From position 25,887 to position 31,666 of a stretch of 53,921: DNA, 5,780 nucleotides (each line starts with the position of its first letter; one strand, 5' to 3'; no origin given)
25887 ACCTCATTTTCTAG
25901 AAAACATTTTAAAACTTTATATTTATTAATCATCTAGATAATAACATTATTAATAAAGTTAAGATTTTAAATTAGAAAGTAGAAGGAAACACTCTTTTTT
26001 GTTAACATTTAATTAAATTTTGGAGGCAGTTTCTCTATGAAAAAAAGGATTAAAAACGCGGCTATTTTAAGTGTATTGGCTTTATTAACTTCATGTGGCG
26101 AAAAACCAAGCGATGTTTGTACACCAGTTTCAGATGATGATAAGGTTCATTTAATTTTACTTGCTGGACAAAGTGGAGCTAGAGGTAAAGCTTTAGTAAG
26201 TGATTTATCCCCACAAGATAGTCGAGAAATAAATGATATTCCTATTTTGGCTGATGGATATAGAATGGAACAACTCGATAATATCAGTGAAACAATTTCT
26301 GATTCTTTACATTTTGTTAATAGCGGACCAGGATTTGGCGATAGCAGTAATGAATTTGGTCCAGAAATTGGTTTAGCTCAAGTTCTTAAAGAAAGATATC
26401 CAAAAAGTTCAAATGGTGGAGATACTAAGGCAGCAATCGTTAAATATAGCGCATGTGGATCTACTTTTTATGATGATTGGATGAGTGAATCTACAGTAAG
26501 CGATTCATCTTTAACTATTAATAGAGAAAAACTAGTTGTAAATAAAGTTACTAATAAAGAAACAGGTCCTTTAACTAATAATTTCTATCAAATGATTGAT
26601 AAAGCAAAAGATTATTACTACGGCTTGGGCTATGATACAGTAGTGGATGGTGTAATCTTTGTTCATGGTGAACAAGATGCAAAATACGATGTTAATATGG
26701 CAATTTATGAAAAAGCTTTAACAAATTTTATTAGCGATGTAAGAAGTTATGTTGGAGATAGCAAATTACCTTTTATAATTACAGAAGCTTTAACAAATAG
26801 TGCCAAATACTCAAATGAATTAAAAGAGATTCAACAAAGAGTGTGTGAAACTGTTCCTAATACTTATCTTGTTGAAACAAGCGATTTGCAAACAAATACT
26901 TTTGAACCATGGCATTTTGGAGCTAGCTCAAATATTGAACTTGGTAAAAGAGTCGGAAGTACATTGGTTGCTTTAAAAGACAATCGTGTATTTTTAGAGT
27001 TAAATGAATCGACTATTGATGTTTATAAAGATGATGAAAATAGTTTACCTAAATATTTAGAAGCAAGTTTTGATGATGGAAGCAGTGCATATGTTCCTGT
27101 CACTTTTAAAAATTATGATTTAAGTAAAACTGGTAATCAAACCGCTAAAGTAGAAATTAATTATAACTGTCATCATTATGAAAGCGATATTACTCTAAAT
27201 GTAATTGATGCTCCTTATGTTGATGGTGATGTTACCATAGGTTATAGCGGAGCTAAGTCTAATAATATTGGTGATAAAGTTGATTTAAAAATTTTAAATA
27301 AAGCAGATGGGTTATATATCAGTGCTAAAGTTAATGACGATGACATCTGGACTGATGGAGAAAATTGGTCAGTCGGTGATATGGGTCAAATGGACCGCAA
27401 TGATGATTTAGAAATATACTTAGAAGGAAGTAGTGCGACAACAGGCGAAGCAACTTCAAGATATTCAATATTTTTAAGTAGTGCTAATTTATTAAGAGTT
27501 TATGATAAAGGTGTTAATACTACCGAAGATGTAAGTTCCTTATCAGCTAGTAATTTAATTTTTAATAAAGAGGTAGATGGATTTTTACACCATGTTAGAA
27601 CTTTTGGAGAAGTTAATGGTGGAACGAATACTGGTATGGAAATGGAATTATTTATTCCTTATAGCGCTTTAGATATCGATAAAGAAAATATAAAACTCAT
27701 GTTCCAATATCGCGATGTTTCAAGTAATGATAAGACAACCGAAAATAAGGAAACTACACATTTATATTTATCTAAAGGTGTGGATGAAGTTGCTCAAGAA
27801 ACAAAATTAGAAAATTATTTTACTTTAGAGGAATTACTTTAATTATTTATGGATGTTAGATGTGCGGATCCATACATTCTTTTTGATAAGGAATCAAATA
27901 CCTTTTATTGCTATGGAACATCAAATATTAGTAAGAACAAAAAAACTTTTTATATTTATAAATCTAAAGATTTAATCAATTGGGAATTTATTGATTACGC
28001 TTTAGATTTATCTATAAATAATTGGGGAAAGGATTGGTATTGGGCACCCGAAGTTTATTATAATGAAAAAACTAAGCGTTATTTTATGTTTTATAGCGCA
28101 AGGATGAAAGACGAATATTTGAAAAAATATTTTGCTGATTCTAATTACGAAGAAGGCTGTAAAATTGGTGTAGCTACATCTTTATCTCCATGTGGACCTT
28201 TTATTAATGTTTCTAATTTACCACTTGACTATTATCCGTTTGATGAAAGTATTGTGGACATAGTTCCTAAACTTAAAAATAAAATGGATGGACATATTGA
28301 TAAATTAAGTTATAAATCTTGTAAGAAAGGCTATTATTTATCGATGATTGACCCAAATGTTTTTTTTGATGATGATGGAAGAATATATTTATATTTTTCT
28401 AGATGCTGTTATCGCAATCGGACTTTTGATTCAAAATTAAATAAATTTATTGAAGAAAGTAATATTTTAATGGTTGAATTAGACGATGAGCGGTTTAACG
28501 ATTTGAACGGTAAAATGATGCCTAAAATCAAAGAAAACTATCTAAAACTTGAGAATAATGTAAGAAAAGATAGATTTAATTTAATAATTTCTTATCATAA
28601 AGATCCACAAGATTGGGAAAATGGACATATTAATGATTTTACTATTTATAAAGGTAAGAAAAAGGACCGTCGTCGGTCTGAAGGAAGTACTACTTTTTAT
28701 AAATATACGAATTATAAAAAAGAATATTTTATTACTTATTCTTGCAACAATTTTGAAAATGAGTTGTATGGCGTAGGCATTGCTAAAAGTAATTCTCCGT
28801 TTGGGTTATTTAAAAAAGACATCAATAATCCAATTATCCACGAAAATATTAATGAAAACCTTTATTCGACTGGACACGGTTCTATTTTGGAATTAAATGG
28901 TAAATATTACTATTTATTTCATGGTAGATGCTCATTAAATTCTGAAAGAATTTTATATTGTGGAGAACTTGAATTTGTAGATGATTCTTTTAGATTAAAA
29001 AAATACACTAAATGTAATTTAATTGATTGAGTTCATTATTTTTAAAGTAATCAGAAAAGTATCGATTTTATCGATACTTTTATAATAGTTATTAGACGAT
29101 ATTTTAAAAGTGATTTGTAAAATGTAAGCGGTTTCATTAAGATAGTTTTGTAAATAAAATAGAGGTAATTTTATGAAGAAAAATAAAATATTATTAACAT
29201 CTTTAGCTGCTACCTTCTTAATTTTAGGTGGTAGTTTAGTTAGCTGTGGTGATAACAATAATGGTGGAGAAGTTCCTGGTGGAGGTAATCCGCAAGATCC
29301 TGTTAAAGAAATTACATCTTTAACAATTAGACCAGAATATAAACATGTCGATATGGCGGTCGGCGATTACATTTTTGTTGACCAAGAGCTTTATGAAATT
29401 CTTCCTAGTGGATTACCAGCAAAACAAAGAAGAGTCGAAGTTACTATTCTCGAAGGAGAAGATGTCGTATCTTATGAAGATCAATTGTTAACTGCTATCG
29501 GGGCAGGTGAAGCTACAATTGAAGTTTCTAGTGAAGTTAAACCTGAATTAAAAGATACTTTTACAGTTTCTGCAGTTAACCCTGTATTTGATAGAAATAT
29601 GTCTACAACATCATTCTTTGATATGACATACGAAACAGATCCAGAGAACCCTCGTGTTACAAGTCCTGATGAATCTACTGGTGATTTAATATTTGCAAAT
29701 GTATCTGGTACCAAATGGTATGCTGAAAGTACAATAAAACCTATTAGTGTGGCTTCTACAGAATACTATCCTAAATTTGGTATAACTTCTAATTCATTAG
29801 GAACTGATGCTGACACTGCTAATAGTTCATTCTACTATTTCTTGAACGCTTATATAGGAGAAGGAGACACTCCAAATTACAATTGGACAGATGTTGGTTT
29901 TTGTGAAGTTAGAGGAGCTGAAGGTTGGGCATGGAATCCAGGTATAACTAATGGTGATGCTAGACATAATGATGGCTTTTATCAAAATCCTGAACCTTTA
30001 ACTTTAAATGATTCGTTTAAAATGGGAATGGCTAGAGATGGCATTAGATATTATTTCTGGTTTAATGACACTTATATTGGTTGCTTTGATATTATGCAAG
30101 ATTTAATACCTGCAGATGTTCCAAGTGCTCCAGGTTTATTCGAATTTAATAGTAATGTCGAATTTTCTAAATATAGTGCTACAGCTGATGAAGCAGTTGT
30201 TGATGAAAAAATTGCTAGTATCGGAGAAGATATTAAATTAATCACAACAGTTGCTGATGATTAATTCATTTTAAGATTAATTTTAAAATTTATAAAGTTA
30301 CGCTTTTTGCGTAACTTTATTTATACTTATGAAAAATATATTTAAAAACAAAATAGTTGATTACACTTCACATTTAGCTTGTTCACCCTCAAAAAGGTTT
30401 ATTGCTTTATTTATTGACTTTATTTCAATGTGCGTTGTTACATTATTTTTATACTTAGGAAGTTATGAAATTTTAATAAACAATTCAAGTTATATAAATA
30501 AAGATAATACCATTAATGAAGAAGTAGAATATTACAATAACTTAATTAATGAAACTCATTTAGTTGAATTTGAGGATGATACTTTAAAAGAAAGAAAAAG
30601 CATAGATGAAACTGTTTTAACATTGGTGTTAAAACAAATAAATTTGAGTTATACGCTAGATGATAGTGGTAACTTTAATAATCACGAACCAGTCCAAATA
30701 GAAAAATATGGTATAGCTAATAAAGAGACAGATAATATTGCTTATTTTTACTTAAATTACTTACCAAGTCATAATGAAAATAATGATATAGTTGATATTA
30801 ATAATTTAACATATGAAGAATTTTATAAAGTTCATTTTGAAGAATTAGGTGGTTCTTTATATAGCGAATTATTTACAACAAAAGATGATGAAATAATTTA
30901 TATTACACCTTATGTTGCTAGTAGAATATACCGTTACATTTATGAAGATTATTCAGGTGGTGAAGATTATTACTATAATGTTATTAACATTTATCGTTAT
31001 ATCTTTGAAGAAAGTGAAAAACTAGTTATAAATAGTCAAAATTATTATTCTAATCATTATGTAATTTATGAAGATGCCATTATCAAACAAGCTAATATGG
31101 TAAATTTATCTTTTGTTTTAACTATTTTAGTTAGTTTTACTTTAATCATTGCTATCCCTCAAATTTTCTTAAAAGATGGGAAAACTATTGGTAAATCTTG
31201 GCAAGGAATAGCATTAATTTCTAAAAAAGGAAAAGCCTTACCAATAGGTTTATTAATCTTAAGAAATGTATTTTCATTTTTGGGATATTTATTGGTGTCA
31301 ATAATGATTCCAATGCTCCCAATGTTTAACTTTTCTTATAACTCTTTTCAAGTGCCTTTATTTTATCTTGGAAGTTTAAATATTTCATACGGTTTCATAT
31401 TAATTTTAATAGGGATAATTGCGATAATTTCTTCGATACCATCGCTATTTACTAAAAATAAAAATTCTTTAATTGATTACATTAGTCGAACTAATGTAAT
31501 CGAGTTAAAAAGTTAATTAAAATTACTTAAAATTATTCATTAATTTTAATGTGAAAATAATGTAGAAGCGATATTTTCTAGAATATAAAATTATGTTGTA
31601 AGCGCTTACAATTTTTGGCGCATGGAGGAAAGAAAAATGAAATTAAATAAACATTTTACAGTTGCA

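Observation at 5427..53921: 48-kb lipoprotein-anchored glycan-utilisation super-locus with PUL-like logic but no SusC/D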

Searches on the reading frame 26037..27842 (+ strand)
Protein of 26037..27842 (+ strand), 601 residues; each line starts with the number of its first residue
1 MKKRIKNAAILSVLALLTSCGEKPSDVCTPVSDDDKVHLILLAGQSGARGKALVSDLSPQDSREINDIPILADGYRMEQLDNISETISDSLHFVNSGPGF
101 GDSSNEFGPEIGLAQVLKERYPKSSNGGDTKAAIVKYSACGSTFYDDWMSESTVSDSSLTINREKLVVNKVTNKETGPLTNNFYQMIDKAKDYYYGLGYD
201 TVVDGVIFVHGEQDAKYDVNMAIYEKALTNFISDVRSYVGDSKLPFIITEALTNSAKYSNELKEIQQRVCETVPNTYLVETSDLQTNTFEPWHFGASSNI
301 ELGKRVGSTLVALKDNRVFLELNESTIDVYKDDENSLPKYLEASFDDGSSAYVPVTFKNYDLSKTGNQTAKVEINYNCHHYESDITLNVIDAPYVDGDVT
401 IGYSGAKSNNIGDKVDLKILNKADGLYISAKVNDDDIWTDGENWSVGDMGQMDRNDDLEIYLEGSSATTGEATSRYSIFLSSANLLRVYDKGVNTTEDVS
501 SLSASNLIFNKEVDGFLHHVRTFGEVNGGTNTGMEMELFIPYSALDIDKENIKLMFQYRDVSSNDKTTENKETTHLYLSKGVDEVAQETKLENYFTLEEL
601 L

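Call 8: search_protein_families(library=pfam, proteins=[window:26037-27842:+], max_evalue=0.01)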
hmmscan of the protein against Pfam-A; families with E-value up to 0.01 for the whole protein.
window:26037-27842:+ (601 aa): 2 families
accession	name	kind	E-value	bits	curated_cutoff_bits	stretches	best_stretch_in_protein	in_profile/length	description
PF03629.24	SASA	-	4.9e-21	75.8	24.8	1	37-309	2-223/226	Carbohydrate esterase, sialic acid-specific acetylesterase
PF07532.17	Big_4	-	0.0039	17.1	22.1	1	326-369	5-51/59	Bacterial Ig-like domain (group 4)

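Call 34: search_protein_families(library=ncbifam, proteins=[window:26037-27842:+], max_evalue=0.01)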
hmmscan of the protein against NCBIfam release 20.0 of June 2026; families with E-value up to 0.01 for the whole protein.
window:26037-27842:+ (601 aa): 0 families

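Call 53: search_solved_structures(query=window:26037-27842:+, max_evalue=0.001)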
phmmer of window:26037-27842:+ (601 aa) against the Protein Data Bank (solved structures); distinct sequences matched with E-value up to 0.001: 0.

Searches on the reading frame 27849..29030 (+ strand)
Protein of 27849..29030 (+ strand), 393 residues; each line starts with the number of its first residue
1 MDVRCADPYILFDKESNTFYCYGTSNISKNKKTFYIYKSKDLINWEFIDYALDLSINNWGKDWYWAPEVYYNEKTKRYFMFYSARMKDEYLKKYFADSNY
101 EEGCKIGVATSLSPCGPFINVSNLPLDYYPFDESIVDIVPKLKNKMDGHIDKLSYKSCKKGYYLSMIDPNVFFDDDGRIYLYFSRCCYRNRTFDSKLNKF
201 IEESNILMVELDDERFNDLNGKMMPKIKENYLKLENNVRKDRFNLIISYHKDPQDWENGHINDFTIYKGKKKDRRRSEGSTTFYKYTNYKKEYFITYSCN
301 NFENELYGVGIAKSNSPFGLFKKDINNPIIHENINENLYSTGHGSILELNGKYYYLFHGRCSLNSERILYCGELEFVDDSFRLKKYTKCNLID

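Call 8: search_protein_families(library=pfam, proteins=[window:27849-29030:+], max_evalue=0.01)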
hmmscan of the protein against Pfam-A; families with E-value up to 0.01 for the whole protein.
window:27849-29030:+ (393 aa): 2 families
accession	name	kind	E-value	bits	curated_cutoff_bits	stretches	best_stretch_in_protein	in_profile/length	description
PF04616.20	Glyco_hydro_43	-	3.2e-26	92.8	32.2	3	4-126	9-115/288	Glycosyl hydrolases family 43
PF00251.26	Glyco_hydro_32N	-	0.0021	18.2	22.1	1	7-50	133-174/307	Glycosyl hydrolases family 32 N-terminal domain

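Call 24: search_solved_structures(query=window:27849-29030:+, max_evalue=0.00001)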
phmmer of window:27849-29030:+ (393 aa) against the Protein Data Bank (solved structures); distinct sequences matched with E-value up to 0.00001: 7.
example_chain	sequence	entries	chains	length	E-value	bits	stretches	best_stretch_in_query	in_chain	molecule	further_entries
3kst_A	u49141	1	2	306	4.4e-25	91.9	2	5-85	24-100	Endo-1,4-beta-xylanase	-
4qqs_A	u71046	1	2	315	5e-20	75.2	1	6-116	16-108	Glycoside hydrolase family 43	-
5c0p_A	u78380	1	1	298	1.3e-08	37.6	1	3-83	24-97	Endo-arabinase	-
3qz4_A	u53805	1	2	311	3.3e-08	36.2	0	6-122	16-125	Endo-1,4-beta-xylanase D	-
3qee_A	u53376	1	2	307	1.4e-06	30.9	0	2-120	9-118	Beta-xylosidase/alpha-L-arabinfuranosidase, gly43N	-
3qed_A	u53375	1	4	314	1.5e-06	30.8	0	2-120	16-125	Beta-xylosidase/alpha-L-arabinfuranosidase, gly43N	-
5z5d_A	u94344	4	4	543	4.2e-06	29.3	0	308-361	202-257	Beta-xylosidase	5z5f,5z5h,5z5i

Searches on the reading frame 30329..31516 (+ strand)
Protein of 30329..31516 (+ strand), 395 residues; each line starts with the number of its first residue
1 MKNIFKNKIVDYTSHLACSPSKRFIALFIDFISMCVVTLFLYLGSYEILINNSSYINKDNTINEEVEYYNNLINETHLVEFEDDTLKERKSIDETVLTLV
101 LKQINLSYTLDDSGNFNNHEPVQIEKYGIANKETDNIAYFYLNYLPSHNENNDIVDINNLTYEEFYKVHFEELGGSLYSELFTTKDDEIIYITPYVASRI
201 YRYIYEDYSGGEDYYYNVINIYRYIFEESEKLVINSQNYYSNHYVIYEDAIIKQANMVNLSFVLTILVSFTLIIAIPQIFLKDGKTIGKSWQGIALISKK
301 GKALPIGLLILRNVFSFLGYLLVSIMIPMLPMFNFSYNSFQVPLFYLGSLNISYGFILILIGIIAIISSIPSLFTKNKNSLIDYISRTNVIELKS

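Call 8: search_protein_families(library=pfam, proteins=[window:30329-31516:+], max_evalue=0.01)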
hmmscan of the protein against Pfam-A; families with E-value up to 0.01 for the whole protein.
window:30329-31516:+ (395 aa): 1 family
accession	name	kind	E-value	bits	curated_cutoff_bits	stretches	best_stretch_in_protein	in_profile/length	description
PF06271.18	RDD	-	6.1e-10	40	24.1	1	253-386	39-136/137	RDD family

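Call 34: search_protein_families(library=ncbifam, proteins=[window:30329-31516:+], max_evalue=0.01)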
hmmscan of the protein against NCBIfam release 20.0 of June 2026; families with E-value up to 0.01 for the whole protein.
window:30329-31516:+ (395 aa): 0 families

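Call 68: find_homologous_proteins(query=window:30329-31516:+, max_evalue=0.00001)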
Query window:30329-31516:+ (395 aa): 1 proteins with E <= 0.00001 among 8000 candidates.
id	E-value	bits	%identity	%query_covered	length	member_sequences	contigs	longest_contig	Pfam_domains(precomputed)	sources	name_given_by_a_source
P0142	6.3e-246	833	98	100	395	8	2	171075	PF06271.19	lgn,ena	-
